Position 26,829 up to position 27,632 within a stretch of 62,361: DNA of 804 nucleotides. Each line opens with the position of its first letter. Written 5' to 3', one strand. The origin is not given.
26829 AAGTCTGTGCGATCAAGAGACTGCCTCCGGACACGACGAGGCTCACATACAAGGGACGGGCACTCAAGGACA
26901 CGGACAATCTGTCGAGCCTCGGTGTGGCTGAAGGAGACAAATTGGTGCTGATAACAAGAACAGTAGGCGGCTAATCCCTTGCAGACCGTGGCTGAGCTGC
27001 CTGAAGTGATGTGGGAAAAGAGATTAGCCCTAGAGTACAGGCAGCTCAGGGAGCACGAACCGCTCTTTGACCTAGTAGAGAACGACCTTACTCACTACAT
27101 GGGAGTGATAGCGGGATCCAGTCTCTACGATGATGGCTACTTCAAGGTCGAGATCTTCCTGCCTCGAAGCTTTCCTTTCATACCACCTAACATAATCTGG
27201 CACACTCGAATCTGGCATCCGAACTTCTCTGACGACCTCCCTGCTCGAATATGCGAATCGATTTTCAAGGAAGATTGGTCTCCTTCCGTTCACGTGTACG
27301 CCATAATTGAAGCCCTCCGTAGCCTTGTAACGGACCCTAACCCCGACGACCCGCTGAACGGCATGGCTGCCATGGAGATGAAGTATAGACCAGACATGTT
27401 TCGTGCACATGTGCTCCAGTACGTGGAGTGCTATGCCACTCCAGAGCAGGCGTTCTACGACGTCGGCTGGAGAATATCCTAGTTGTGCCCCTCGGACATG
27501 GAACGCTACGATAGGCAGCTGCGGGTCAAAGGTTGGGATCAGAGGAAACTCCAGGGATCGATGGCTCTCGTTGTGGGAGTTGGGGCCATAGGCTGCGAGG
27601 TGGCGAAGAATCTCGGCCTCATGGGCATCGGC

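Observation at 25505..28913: Complete eukaryote-type ubiquitylation cassette: Ub - E2 - E1 - RING operon with a divergent JAMM/Rpn11-like isopeptidase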

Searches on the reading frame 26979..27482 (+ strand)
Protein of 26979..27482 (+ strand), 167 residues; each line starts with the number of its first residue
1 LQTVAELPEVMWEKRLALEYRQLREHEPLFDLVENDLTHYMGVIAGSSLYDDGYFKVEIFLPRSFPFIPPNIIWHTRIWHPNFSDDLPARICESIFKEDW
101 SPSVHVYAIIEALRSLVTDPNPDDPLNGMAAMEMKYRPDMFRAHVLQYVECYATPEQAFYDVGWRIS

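Call 3: search_protein_families(library=pfam, proteins=[window:26979-27482:+], max_evalue=1)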
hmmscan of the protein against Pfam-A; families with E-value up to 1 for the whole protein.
window:26979-27482:+ (167 aa): 1 family
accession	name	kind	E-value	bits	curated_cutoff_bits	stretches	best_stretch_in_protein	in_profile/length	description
PF00179.31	UQ_con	-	3.4e-27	95.2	27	1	19-147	5-138/140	Ubiquitin-conjugating enzyme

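Call 4: search_protein_families(library=ncbifam, proteins=[window:26979-27482:+], max_evalue=1)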
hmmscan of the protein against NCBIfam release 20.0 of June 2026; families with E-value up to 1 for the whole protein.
window:26979-27482:+ (167 aa): 1 family
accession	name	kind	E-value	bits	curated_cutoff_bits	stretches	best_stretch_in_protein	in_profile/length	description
NF053642.1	Mfer764_fam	equivalog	0.13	11.1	560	1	116-146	7-36/393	Mfer764 family protein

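Call 8: find_homologous_proteins(query=window:26979-27479:+, max_evalue=0.00001)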
Query window:26979-27479:+ (167 aa): 29 proteins with E <= 0.00001 among 52 candidates.
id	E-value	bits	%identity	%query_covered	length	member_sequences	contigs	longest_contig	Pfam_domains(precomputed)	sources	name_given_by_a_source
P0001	1.9e-112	391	100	100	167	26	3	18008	PF00179.32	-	-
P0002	1.3e-83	297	72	99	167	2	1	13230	PF00179.32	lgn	-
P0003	2.6e-79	283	73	95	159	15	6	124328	PF00179.32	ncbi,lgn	ncbi:MAG: ubiquitin-conjugating enzyme family protein [Nitrososphaerota archaeon]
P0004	2.1e-74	267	68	96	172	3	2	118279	PF00179.32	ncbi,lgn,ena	-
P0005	1.1e-73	265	68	93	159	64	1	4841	PF00179.32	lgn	-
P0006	1.8e-72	261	65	97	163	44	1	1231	PF00179.32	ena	-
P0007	3.6e-71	256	66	93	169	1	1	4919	PF00179.32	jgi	-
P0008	1.4e-70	255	64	96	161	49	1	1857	PF00179.32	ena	-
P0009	1.0e-69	252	65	93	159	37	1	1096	PF00179.32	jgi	-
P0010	1.6e-69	251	66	93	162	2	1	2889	PF00179.32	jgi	-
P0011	4.5e-69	250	63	94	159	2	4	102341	PF00179.32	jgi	jgi:ubiquitin-protein ligase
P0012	2.3e-68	247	60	99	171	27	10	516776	PF00179.32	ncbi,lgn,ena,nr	ncbi:MAG: ubiquitin-conjugating enzyme E2 [Thaumarchaeota archaeon]|nr:ubiquitin-conjugating enzyme 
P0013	4.3e-68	246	63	95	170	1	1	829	PF00179.32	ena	-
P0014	8.5e-68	246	63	95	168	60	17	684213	PF00179.32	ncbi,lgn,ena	ncbi:MAG: ubiquitin-conjugating enzyme E2 [Candidatus Caldarchaeum sp.]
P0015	4.4e-67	243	65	93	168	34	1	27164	PF00179.32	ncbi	-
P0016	1.2e-66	242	63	93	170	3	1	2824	PF00179.32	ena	-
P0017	2.0e-66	241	66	94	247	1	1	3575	PF00240.30,PF00179.32,PF11976.15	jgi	-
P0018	4.8e-66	240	65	92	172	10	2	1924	PF00179.32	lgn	-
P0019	1.6e-65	238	61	95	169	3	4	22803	PF00179.32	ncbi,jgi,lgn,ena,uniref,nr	ncbi:MAG TPA: ubiquitin-conjugating enzyme E2 [Candidatus Caldiarchaeum subterraneum]|uniref:Ubiquit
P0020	1.7e-65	238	64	93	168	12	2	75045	PF00179.32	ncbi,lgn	ncbi:MAG: ubiquitin-conjugating enzyme E2 [Candidatus Caldarchaeum sp.]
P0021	1.0e-64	235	62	94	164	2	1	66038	PF00179.32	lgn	-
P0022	1.5e-60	222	59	93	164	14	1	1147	PF00179.32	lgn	-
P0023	4.7e-60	220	57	95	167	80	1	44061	PF00179.32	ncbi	-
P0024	8.1e-60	220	58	92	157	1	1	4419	PF00179.32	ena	-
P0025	9.2e-60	219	58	93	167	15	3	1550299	PF00179.32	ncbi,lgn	-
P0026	2.6e-59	218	58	92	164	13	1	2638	PF00179.32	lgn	-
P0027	1.2e-57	212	56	95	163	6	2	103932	PF00179.32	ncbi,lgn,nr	ncbi:MAG: ubiquitin-conjugating enzyme family protein [Nitrososphaerota archaeon]|nr:ubiquitin-conju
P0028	3.9e-47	178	52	92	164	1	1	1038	PF00179.32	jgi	-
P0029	9.2e-47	177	54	79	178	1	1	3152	PF00179.32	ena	-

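Call 11: find_encoding_contigs(protein=P0019, flank=6000, max_places=3)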
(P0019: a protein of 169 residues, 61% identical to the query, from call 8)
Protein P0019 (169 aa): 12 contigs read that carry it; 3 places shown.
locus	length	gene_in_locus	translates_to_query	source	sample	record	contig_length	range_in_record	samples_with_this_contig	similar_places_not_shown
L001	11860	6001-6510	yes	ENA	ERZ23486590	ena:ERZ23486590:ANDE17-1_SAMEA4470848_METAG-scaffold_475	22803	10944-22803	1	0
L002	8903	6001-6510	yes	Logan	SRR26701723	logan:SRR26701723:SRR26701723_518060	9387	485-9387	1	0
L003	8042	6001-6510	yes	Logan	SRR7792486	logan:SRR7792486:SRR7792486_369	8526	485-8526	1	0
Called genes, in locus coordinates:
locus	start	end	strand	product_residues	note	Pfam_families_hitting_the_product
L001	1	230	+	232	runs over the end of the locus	-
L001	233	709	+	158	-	PF01917:Flagellin_arch-type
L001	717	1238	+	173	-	-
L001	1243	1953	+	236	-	PF06745:ATPase, PF20720:nSTAND3 (faint), PF05763:DUF835 (weak)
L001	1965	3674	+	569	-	PF00437:T2SSE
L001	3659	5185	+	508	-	-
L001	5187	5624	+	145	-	-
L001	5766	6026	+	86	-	PF11976:Rad60-SLD, PF00240:ubiquitin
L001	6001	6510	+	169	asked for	PF00179:UQ_con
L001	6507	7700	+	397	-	PF00899:ThiF, PF00240:ubiquitin (faint)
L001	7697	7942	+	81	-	PF13639:zf-RING_2, PF13923:zf-C3HC4_2 (weak)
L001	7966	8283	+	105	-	-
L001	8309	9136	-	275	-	-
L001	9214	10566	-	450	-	PF01546:Peptidase_M20, PF07687:M20_dimer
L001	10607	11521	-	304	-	PF00056:Ldh_1_N, PF02866:Ldh_1_C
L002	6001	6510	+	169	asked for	PF00179:UQ_con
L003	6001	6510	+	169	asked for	PF00179:UQ_con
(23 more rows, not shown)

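Call 12: find_encoding_contigs(protein=P0003, flank=8000, max_places=3)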
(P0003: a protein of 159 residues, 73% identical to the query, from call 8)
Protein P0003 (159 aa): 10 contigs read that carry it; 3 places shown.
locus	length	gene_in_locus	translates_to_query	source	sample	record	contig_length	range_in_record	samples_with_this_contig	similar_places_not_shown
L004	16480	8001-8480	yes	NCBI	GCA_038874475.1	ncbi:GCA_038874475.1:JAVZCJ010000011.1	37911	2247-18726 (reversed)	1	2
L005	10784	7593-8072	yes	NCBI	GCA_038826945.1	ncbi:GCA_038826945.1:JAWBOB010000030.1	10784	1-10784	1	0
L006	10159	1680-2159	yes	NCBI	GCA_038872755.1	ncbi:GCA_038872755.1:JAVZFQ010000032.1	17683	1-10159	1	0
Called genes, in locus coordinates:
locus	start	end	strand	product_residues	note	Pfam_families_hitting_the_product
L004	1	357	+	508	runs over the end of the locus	PF00662:Proton_antipo_N, PF00361:Proton_antipo_M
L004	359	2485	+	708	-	PF00662:Proton_antipo_N, PF00361:Proton_antipo_M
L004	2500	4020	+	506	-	PF00662:Proton_antipo_N, PF00361:Proton_antipo_M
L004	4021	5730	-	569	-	PF01921:tRNA-synt_1f, PF19269:Anticodon_2 (weak)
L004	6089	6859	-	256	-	-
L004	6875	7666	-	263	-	PF01398:JAB, PF03665:UPF0172 (faint), PF14464:Prok-JAB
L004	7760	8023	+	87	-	PF00240:ubiquitin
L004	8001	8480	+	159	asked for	PF00179:UQ_con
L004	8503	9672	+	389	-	PF00899:ThiF, PF00240:ubiquitin (weak)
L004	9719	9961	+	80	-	PF03107:C1_2 (weak), PF14446:Prok-RING_1 (weak), PF13639:zf-RING_2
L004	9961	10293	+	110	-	-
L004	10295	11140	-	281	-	-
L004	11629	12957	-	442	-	PF00390:malic, PF03949:Malic_M, PF00899:ThiF (weak)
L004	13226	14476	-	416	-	PF09861:Lar_N, PF21113:LarA_C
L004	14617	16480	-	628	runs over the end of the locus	PF02730:AFOR_N, PF01314:AFOR_C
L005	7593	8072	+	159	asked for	PF00179:UQ_con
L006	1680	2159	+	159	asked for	PF00179:UQ_con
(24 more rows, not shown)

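Call 21: search_solved_structures(query=window:26979-27479:+, show_alignments=2)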
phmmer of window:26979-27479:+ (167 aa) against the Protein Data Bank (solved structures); distinct sequences matched with E-value up to 0.001: 267 (the best 60 are shown).
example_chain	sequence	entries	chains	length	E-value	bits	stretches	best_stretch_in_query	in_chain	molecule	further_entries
2bep_A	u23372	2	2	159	1.6e-22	83.3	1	16-153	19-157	UBIQUITIN-CONJUGATING ENZYME E2-25 KDA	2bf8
6if1_A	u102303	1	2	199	2e-22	83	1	17-153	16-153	Ubiquitin-conjugating enzyme E2 K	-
1yla_A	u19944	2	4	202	2e-22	83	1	17-153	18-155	Ubiquitin-conjugating enzyme E2-25 kDa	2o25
3k9o_A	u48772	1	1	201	2e-22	83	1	17-153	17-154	Ubiquitin-conjugating enzyme E2 K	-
7myh_A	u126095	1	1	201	2e-22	83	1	17-153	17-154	Ubiquitin-conjugating enzyme E2 K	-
3k9p_A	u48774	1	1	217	2.5e-22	82.7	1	17-153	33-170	Ubiquitin-conjugating enzyme E2 K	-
3e46_A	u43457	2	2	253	3.7e-22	82.1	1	17-153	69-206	Ubiquitin-conjugating enzyme E2-25 kDa | Ubiquitin-conjugating enzyme E2 K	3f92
4x57_A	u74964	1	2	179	1.3e-21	80.3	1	6-136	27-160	Ubiquitin-conjugating enzyme E2 8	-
7xed_A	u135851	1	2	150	1.3e-20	77.1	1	11-131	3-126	UBC core domain-containing protein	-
7myf_A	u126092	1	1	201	2.2e-20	76.4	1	17-153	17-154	Ubiquitin-conjugating enzyme E2 K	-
5dfl_A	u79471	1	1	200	2.2e-20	76.3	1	17-153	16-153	Ubiquitin-conjugating enzyme E2 K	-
6jb7_A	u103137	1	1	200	5.5e-20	75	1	17-153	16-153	Ubiquitin-conjugating enzyme E2 K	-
6jb6_A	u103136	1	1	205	5.6e-20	75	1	17-153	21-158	Ubiquitin-conjugating enzyme E2 K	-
2yho_B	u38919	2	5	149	6.6e-20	74.8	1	32-153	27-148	UBIQUITIN-CONJUGATING ENZYME E2 D1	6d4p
4qpl_B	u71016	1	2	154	6.6e-20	74.8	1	15-153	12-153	Ubiquitin-conjugating enzyme E2 D1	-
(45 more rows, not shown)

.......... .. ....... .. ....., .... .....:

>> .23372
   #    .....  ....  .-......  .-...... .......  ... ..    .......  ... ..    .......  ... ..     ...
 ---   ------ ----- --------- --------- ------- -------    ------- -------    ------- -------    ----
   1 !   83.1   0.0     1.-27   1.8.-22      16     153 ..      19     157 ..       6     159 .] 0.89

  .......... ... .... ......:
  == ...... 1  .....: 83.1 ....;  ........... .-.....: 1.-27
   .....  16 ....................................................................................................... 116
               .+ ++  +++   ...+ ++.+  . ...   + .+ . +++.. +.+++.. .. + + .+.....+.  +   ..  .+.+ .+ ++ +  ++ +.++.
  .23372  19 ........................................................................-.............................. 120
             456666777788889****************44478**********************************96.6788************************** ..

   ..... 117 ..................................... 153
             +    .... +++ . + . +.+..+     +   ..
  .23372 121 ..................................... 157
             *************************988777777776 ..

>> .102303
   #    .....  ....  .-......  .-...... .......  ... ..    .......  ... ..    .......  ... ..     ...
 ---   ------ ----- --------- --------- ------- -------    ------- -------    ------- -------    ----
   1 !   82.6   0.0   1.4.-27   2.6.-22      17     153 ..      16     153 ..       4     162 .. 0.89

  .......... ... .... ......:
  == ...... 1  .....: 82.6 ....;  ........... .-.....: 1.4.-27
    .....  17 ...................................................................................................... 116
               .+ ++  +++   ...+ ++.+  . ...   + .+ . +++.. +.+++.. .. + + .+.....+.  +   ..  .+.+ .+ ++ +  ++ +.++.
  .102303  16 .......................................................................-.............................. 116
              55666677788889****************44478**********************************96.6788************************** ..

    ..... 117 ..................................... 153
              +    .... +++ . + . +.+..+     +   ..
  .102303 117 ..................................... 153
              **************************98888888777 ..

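Call 24: find_related_loci(query=A1, collection=genome_contigs, flank=7000)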
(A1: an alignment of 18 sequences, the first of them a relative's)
Query A1 (167 aa) in genome_contigs; peptide patterns used: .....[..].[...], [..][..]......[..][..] (x = any residue, [..] = any of these).
95 stretches matched a pattern; 69 encode a relative of the query (tblastn E <= 1e-3); 69 distinct loci.
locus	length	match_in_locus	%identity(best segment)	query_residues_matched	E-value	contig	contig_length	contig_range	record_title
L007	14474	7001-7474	71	1-159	4e-80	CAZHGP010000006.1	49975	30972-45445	MAG TPA_asm: uncultured Nitrososphaeria archaeon isolate SRP104967_co1_8 genome assembly, contig: NODE_187_length_49975_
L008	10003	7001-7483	68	1-161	2e-75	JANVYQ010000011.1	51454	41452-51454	MAG: Candidatus Pelearchaeum maunauluense isolate 146_bin.21 NODE_361_length_51454_cov_6.141600, whole genome shotgun se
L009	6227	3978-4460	67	1-161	3e-75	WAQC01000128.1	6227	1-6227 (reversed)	MAG: Candidatus Pelearchaeum sp. isolate S146_89_esom k151_752169, whole genome shotgun sequence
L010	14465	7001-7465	66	5-159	8e-75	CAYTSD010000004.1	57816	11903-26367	MAG TPA_asm: uncultured Nitrososphaeria archaeon isolate binchicken_co80_166 genome assembly, contig: NODE_52_length_578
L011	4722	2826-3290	67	5-159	6e-75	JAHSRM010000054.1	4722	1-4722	MAG: Candidatus Benthortus lauensis isolate T2-175 k151_112345, whole genome shotgun sequence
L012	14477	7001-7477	66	1-159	4e-74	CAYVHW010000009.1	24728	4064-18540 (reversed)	MAG TPA_asm: uncultured Nitrososphaeria archaeon isolate binchicken_co6_540 genome assembly, contig: NODE_1795_length_24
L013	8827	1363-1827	68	5-159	3e-74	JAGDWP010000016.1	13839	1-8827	MAG: Nitrososphaerales archaeon isolate KUA_Bin06 NODE_844_length_13839_cov_15.092934, whole genome shotgun sequence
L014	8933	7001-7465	67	5-159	9e-74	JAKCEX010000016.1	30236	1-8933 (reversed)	MAG: Candidatus Geocrenenecus arthurdayi isolate LGB-05.bin.6 NODE_460_length_30236_cov_90.882277, whole genome shotgun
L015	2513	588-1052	67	5-159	4e-75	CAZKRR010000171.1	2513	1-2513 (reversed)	MAG TPA_asm: uncultured Nitrososphaeria archaeon isolate SRP104967_co1_24 genome assembly, contig: NODE_12793_length_251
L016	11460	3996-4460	66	5-159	7e-74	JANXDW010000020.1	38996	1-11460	MAG: Aigarchaeota archaeon isolate SKYB24 k141_256232, whole genome shotgun sequence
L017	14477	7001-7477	65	1-159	2e-73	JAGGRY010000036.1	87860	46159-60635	MAG: Thaumarchaeota archaeon isolate AUK008 PB_MANV_008_c_000000000002, whole genome shotgun sequence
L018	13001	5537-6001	66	5-159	2e-73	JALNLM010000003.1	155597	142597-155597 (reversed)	MAG: Candidatus Geocrenenecus huangii isolate ZZQ.bins.13.201803 NODE_65_length_155597_cov_23.501132, whole genome shotg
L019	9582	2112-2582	66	5-161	2e-73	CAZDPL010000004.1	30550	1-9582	MAG TPA_asm: uncultured Nitrososphaeria archaeon isolate binchicken_co184_688 genome assembly, contig: NODE_2138_length_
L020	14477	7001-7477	65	1-159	1e-73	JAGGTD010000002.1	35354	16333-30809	MAG: Thaumarchaeota archaeon isolate AUK039 PB_MANV_039_c_000000000048, whole genome shotgun sequence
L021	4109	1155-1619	65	5-159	5e-73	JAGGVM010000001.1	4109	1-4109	MAG: Thaumarchaeota archaeon isolate AUK100 PB_MBMC_054_c_000000000082, whole genome shotgun sequence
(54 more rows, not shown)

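Call 31: find_encoding_contigs(protein=P0001, flank=6000, max_places=4)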
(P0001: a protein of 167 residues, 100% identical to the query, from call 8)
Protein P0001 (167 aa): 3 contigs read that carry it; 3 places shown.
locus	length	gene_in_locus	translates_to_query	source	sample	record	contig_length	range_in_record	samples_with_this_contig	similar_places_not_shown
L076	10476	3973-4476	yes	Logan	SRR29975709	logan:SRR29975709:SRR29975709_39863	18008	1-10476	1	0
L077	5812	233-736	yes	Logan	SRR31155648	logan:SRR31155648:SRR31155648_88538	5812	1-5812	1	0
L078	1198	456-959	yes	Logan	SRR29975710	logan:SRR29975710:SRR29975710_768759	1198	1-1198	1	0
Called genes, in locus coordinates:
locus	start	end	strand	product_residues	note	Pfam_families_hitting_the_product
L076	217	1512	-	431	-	PF01336:tRNA_anti-codon, PF00152:tRNA-synt_2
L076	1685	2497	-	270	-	-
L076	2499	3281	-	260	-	PF01398:JAB, PF14464:Prok-JAB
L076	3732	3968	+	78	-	PF00240:ubiquitin, PF11976:Rad60-SLD (weak)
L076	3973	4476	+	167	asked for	PF00179:UQ_con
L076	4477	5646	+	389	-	PF00899:ThiF, PF00240:ubiquitin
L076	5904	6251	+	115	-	-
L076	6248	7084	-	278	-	-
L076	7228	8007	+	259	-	PF13639:zf-RING_2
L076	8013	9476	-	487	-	PF00587:tRNA-synt_2b, PF03129:HGTP_anticodon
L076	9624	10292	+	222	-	PF01865:PhoU_div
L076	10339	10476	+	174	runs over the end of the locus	PF02778:tRNA_int_endo_N, PF01974:tRNA_int_endo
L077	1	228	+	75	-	?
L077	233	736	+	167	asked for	PF00179:UQ_con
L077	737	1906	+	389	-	PF00899:ThiF, PF00240:ubiquitin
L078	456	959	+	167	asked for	PF00179:UQ_con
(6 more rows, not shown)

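Call 32: find_encoding_contigs(protein=P0002, flank=7000, max_places=3)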
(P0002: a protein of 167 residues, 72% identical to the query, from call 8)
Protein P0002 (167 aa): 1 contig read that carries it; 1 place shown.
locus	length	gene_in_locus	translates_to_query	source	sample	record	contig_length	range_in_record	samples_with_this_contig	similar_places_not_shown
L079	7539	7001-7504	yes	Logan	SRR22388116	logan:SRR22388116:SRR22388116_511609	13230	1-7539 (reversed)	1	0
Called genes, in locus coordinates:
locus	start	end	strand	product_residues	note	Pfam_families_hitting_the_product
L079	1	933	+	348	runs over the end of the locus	PF08540:HMG_CoA_synt_C (faint), PF08541:ACP_syn_III_C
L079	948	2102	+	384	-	PF00108:Thiolase_N, PF22691:Thiolase_C_1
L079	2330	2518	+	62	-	PF01796:OB_ChsH2_C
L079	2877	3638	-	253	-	-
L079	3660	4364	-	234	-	PF01398:JAB, PF14464:Prok-JAB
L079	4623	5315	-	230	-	PF14528:LAGLIDADG_3 (weak)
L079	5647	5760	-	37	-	-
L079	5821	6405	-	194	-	PF01243:PNPOx_N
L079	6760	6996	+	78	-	PF00240:ubiquitin, PF11976:Rad60-SLD (weak)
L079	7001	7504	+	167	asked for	PF00179:UQ_con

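Call 50: search_protein_families(library=padloc, proteins=[window:26979-27479:+], max_evalue=0.01)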
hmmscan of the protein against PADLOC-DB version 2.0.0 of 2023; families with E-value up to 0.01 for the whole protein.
window:26979-27479:+ (167 aa): 0 families

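Call 56: predict_structure(alignment_id=A1)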
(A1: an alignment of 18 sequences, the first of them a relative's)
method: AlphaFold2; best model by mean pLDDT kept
length: 167 residues; sequences in the alignment: 18
mean_pLDDT: 89.2   pTM: 0.82
mean pLDDT of the five models: 89.2, 83.3, 82.9, 82.8, 80.5
residues with pLDDT >= 90: 129; 70-90: 25; 50-70: 6; < 50: 7
segments of 3 or more residues with pLDDT < 50: 163-167
pLDDT, mean of each block of 10 residues (from residue 1): 74 96 94 95 94 95 93 93 87 76 93 92 92 97 96 90 48
secondary structure, 60 per line:
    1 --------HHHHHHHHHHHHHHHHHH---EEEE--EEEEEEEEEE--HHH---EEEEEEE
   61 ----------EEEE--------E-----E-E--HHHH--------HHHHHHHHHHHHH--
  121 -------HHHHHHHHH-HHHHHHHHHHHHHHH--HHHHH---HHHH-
elements in order: H9-26 E30-33 E36-45 E54-60 E71-74 H94-97 H106-118 H128-136 H138-152 H155-159 H163-166

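Call 59: fold_search(model_id=the predicted structure, library=pdb)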
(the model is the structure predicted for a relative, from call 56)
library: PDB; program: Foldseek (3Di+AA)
matches with E <= 10: 663; with E <= 0.001: 443
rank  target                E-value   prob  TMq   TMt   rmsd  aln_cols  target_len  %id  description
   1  5tut_A                1.1e-12  1.00  0.80  0.89   1.9       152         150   32  UbcH5a-Ub isopeptide conjugate (released 2017-11-08)
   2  9b5c_C                1.2e-12  1.00  0.78  0.88   1.6       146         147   33  Ubiquitin E1-Ub-E2 tetrahedral transthiolation intermediate mimic (doubly Ub-loaded) - consensus map and model (released 2024-06-05)
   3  4qpl_D                1.2e-12  1.00  0.80  0.87   1.8       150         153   33  Crystal structure of RNF146(RING-WWE)/UbcH5a/iso-ADPr complex (released 2014-10-15)
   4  5ifr_A                1.2e-12  1.00  0.79  0.87   1.9       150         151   31  Structure of the stable UBE2D3-UbDha conjugate (released 2016-05-11)
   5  9b55_A                1.2e-12  1.00  0.76  0.86   2.0       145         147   33  Ubiquitin E2-Ub-E3 HECT tetrahedral transthiolation intermediate mimic - state 1 (released 2024-06-05)
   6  2z5d_B                1.3e-12  1.00  0.75  0.83   2.2       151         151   29  Human ubiquitin-conjugating enzyme E2 H (released 2007-10-09)
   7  4qpl_B                1.5e-12  1.00  0.80  0.89   1.7       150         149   33  Crystal structure of RNF146(RING-WWE)/UbcH5a/iso-ADPr complex (released 2014-10-15)
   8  8iya_C                1.5e-12  1.00  0.80  0.87   1.7       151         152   29  Complex of SETDB1-derived peptide bound to UBE2E1 (released 2024-01-03)
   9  2oxq_A                1.7e-12  1.00  0.80  0.89   1.8       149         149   32  Structure of the UbcH5 :CHIP U-box complex (released 2008-02-19)
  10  2c4p_A                1.7e-12  1.00  0.80  0.89   1.9       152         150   32  Crystal structure of human ubiquitin-conjugating enzyme UbcH5A (released 2006-11-22)
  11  8uq8_a                1.7e-12  1.00  0.79  0.33   2.9       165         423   29  Crystal structure of RNF168 (RING)-UbcH5c fused to H2A-H2B via a 2-residue linker (released 2024-01-17)
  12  8jwj_B                1.9e-12  1.00  0.81  0.89   1.7       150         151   31  PHD Finger Protein 7 (PHF7) in complex with UBE2D2 (released 2023-12-20)
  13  2z5d_A                2.0e-12  1.00  0.76  0.83   2.0       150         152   29  Human ubiquitin-conjugating enzyme E2 H (released 2007-10-09)
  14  8grq_N                2.1e-12  1.00  0.78  0.87   2.0       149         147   32  Cryo-EM structure of BRCA1/BARD1 bound to H2AK127-UbcH5c-Ub nucleosome (released 2023-04-12)
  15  7xed_A                2.2e-12  1.00  0.79  0.88   1.7       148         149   34  Crystal Structure of OsCIE1-Ubox and OsUBC8 complex (released 2023-10-04)
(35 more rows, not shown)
